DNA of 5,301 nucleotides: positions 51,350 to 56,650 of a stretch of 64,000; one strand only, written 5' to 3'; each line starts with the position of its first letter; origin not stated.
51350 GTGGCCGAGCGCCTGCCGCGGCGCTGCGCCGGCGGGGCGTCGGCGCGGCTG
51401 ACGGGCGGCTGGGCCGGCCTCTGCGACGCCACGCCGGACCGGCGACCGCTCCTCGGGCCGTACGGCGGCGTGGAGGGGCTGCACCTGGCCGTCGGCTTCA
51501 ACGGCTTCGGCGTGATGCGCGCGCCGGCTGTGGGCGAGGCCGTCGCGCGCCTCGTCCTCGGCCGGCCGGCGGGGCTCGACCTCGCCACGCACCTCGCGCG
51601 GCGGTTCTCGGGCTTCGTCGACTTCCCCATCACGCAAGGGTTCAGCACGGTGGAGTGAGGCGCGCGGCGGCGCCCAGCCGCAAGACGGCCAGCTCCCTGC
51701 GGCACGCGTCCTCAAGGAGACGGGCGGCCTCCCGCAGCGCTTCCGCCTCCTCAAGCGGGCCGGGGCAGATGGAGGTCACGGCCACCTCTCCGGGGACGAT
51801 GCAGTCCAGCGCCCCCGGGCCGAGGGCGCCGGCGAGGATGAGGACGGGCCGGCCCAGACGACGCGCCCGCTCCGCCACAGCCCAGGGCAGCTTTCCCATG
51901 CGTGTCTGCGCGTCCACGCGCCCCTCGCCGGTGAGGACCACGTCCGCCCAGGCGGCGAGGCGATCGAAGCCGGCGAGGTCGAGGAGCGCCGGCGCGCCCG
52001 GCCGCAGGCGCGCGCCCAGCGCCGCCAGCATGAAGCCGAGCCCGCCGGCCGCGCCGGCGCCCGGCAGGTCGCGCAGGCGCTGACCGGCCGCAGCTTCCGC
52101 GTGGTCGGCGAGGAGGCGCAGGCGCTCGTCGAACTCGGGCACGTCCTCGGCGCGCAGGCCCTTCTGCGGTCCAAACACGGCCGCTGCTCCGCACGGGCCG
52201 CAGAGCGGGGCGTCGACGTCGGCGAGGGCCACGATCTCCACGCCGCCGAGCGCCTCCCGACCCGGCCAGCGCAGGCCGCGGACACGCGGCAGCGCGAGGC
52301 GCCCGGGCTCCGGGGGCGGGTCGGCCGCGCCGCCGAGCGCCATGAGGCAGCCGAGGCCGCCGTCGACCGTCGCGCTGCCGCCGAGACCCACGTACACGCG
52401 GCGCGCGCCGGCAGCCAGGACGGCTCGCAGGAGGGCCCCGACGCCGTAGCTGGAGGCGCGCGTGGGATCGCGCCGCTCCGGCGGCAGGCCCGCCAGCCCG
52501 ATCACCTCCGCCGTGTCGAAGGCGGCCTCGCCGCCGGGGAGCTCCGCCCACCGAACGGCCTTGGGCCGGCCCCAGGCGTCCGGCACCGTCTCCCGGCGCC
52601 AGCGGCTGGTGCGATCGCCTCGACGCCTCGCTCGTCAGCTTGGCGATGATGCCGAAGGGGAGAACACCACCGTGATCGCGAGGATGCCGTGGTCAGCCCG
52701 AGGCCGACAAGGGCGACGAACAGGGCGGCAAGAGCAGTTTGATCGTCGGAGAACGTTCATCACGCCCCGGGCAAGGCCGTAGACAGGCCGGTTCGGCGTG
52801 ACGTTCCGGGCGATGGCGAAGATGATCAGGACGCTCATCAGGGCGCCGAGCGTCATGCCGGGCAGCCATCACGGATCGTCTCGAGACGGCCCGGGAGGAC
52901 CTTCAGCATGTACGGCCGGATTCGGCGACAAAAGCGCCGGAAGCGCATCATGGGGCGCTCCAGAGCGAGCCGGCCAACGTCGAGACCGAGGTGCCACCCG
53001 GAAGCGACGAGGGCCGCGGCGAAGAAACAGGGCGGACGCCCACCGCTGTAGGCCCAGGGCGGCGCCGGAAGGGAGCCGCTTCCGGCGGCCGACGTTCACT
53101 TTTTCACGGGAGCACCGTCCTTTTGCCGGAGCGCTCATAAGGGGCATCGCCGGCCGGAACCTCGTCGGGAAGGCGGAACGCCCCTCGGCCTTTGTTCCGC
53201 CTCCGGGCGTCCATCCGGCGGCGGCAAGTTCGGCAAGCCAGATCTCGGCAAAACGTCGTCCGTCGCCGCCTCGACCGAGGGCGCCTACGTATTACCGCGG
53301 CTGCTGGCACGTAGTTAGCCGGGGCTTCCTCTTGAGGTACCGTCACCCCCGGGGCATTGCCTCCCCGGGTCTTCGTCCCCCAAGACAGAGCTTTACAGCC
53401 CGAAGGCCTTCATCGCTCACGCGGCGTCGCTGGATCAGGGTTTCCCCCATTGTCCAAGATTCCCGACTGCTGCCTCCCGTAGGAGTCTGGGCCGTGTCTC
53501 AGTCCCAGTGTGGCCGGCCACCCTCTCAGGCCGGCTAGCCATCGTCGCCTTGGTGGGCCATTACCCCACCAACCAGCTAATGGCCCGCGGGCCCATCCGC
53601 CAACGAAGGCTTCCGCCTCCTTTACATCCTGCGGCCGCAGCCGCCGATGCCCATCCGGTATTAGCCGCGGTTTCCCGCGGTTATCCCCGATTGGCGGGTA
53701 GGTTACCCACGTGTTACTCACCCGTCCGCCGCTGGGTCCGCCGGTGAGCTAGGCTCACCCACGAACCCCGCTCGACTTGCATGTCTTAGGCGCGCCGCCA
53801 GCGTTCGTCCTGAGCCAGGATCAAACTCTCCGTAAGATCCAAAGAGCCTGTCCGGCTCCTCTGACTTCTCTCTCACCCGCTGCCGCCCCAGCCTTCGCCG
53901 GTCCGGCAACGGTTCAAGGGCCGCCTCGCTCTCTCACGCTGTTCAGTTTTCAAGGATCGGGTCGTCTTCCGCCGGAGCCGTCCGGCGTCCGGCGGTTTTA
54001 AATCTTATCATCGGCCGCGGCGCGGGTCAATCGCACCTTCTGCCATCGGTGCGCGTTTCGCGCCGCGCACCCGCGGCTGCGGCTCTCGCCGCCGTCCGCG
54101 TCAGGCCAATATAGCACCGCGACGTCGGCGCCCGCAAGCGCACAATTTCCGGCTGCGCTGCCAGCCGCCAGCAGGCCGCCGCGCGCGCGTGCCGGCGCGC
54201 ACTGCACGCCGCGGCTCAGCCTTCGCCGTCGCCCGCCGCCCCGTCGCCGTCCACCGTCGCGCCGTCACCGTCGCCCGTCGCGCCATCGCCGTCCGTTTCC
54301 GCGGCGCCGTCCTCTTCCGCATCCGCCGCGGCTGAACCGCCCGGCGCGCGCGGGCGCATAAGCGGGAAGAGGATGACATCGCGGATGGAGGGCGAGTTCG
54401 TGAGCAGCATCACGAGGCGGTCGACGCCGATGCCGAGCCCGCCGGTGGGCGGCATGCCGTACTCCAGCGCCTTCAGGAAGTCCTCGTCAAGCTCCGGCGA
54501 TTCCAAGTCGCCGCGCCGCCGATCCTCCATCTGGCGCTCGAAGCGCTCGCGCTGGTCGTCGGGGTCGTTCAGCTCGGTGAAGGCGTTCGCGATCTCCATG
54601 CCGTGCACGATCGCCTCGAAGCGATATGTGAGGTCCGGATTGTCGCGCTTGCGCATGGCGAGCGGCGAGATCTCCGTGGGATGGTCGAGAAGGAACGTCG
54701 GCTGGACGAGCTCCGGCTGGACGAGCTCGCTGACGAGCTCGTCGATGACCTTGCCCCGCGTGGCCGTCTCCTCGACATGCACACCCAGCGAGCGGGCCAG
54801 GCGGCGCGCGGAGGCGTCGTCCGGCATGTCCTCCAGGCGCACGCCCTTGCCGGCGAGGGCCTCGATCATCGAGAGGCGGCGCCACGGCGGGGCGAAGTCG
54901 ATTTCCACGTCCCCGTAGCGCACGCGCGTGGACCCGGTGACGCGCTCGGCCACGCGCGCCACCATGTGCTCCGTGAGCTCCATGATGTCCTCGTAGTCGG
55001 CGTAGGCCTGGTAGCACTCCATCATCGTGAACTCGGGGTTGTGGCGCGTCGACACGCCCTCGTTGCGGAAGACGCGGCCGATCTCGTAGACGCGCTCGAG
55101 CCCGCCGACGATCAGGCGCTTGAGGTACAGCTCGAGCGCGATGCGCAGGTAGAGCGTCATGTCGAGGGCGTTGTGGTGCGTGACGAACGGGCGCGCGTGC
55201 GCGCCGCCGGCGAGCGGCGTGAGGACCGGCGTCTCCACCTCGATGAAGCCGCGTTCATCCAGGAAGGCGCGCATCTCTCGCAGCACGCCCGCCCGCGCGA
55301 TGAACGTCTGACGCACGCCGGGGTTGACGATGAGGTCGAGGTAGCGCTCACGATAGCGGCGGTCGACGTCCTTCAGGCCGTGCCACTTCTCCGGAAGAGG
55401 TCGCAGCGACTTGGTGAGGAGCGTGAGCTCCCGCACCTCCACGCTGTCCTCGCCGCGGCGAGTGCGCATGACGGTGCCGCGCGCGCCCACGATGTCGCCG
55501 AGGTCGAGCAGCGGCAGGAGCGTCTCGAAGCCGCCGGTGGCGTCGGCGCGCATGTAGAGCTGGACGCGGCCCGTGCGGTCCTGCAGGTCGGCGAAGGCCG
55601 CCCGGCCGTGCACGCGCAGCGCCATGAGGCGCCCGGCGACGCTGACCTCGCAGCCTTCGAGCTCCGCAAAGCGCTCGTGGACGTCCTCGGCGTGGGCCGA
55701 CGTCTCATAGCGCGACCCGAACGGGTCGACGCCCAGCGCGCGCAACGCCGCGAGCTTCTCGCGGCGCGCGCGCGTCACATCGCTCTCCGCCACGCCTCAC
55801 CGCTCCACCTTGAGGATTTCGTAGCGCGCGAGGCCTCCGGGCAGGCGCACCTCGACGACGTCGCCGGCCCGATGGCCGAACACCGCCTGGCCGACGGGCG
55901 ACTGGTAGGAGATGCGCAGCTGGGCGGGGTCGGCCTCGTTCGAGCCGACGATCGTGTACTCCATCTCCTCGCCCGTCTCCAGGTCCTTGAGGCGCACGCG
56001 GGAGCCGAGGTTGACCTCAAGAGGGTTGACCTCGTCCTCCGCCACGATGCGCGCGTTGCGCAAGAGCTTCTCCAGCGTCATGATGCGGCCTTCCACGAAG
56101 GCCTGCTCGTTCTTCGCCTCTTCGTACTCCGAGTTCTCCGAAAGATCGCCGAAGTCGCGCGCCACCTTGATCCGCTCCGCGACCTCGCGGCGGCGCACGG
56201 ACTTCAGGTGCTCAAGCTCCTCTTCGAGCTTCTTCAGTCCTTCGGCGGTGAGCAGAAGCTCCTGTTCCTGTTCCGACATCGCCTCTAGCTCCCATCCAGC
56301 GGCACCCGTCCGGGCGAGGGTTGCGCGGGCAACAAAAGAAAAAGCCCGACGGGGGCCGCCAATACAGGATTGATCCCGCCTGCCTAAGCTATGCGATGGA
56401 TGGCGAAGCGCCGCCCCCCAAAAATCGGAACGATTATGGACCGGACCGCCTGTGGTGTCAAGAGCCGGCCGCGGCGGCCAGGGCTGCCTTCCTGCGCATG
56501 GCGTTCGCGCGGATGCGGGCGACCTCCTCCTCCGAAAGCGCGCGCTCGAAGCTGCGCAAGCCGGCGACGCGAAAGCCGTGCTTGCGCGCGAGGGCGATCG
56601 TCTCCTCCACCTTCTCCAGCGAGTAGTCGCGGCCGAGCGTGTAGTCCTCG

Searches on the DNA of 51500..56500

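Call 71: search_rna_families(source=window, start=51500, end=56500, threshold=evalue, max_evalue=0.01)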
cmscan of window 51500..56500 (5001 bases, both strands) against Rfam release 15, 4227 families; matches with E-value up to 0.01: 1.
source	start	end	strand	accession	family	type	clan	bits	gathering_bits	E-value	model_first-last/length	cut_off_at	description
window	53273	53828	-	RF00177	SSU_rRNA_bacteria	Gene; rRNA;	CL00111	445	50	3.1e-139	9-546/1533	no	Bacterial small subunit ribosomal RNA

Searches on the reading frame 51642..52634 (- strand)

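Call 77: search_protein_families(library=pfam, proteins=[window:51642-52634:-], max_evalue=0.001)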
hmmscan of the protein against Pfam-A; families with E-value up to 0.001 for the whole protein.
window:51642-52634:- (330 aa): 1 family
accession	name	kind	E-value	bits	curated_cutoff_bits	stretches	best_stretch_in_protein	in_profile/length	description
PF02595.20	Gly_kinase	-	8.1e-83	278.8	23.3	1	12-313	58-366/372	Glycerate kinase family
